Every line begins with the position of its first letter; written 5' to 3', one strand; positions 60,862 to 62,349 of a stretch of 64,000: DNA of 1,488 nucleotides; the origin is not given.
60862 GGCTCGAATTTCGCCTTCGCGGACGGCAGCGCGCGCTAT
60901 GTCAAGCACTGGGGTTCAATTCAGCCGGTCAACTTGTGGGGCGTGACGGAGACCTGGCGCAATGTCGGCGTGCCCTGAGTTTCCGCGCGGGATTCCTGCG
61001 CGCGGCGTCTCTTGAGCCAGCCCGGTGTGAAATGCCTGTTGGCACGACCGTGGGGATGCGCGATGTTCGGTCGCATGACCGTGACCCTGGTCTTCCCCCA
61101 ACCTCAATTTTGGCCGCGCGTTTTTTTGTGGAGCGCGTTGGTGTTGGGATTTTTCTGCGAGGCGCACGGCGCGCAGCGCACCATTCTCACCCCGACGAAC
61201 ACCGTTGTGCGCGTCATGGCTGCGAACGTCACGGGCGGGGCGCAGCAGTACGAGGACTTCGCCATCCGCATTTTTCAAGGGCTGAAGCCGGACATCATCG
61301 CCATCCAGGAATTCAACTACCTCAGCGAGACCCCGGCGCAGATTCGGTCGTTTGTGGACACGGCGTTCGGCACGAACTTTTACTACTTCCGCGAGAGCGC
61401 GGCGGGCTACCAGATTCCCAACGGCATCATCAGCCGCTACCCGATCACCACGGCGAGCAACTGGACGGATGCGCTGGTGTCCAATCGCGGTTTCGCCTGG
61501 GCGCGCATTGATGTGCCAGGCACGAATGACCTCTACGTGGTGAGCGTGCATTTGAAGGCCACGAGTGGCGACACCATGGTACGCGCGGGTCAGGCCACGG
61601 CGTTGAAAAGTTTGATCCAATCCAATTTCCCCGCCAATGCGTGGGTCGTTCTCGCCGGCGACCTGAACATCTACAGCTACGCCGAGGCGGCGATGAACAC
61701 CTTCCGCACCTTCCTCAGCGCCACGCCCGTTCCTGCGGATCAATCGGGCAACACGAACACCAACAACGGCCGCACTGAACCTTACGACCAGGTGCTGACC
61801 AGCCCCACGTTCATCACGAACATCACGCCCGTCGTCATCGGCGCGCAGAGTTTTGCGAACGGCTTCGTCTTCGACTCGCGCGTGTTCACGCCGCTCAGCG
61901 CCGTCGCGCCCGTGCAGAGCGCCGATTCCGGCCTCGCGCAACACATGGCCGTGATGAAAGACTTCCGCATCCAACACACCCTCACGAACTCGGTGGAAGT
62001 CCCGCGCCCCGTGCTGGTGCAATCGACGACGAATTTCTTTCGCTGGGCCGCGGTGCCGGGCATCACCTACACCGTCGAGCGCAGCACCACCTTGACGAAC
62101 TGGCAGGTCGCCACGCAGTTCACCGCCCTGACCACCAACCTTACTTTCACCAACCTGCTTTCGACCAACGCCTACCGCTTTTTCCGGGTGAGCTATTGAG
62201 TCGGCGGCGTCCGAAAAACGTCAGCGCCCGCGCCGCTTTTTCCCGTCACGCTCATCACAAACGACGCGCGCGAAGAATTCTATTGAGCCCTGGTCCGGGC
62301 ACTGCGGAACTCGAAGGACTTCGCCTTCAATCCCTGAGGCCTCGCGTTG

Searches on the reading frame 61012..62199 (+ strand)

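Call 73: search_protein_families(library=pfam, proteins=[window:61012-62199:+], max_evalue=0.0001)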
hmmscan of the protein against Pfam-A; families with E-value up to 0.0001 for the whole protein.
window:61012-62199:+ (395 aa): 1 family
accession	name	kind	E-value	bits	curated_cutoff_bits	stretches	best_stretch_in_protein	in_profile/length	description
PF03372.29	Exo_endo_phos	-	8.4e-08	32.7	24.5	1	86-273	24-212/225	Endonuclease/Exonuclease/phosphatase family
